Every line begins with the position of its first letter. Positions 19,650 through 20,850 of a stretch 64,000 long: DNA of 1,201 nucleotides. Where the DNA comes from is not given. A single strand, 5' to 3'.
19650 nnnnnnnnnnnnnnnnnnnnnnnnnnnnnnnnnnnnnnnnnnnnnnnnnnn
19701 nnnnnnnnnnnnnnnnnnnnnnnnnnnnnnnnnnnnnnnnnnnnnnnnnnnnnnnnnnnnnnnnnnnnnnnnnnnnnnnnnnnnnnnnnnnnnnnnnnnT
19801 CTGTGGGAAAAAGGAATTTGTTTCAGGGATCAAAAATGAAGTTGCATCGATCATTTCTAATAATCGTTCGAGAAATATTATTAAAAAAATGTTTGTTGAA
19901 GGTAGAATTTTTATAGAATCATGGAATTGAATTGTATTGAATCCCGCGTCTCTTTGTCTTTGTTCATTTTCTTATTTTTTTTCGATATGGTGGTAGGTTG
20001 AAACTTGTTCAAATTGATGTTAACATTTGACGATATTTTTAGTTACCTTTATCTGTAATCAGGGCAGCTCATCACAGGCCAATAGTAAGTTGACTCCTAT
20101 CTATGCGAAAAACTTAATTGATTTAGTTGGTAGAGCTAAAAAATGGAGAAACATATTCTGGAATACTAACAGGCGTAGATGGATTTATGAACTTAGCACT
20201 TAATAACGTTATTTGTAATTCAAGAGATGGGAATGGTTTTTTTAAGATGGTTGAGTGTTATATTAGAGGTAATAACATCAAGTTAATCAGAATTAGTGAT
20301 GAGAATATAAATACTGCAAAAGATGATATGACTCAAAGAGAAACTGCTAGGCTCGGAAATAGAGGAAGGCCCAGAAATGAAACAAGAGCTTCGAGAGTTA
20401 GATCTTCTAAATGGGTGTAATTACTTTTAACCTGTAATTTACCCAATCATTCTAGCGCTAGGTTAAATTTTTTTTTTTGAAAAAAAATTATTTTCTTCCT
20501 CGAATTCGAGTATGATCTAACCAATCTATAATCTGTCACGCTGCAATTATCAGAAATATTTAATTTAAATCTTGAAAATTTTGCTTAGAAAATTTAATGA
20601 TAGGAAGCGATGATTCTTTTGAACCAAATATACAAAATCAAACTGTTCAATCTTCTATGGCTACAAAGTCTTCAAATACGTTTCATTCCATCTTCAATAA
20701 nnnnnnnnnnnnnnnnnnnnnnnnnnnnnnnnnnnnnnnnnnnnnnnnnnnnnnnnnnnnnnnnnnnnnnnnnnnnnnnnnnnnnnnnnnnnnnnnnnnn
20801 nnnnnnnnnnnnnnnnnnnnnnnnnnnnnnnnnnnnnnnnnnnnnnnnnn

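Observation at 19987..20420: LSm4 gene with two very short introns and possibly a start-codon-only first exon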

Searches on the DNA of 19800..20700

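Call 40: search_rna_families(source=window, start=19800, end=20700, threshold=evalue, max_evalue=1)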
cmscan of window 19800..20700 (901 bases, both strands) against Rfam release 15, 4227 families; matches with E-value up to 1: 1.
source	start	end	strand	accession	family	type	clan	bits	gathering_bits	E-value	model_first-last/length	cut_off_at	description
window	20218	20260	-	RF02281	TtnuCD4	Gene; snRNA; snoRNA; CD-box;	-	19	60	0.99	1-60/60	no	Tetrahymena snoRNA TtnuCD4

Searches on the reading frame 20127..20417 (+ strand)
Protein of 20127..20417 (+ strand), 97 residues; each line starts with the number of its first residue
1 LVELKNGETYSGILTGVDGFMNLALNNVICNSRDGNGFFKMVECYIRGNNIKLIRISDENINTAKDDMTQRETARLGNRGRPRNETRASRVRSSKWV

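Call 25: list_cluster_members(proteins=[P0001, P0003, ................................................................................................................, window:20127-20417:+])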
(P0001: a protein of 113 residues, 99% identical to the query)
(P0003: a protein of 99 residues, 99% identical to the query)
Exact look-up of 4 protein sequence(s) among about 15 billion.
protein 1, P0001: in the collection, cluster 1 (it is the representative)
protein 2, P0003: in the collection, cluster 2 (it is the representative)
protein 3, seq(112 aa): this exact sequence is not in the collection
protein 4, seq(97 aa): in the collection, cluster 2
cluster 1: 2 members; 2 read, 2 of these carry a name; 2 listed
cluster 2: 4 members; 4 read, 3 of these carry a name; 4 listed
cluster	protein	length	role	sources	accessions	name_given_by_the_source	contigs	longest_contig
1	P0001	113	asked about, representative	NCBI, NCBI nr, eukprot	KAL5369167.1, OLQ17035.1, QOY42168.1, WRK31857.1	hypothetical protein CPHLJ_4g2710 [Cryptosporidium parvum] | U6 snRNA-associated Sm-like protein LSm4 [Cryptosporidium hominis] | QOY42168.1 hypothetical protein CPATCC_001781 [Cryptosporidium parvum]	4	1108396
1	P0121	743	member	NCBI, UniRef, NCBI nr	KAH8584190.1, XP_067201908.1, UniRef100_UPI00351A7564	NADPH-cytochrome p450 reductase [Cryptosporidium sp. chipmunk genotype I] | NADPH-cytochrome p450 reductase n=1 Tax=Cryptosporidium sp. chipmunk genotype I ...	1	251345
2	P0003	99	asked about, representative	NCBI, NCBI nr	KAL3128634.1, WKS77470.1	hypothetical protein CHM_4g2710 [Cryptosporidium hominis] | hypothetical protein CPCDC_4g2710 [Cryptosporidium sp. 43IA8]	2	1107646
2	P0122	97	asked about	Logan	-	-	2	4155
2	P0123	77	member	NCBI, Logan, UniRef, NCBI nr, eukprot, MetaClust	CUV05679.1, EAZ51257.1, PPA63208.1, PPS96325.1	hypothetical protein [Cryptosporidium parvum Iowa II] | Uncharacterized protein n=3 Tax=Cryptosporidium TaxID=5806 RepID=A3FQL4_CRYPI | PPS96325.1 Like-Sm (LSM) domain containing protein [Cryptosporidium hominis]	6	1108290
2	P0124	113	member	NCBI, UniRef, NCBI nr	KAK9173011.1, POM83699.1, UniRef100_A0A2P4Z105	LSM domain protein [Cryptosporidium meleagridis] | U6 snRNA-associated Sm-like protein LSm4 n=1 Tax=Cryptosporidium meleagridis TaxID=93969 ...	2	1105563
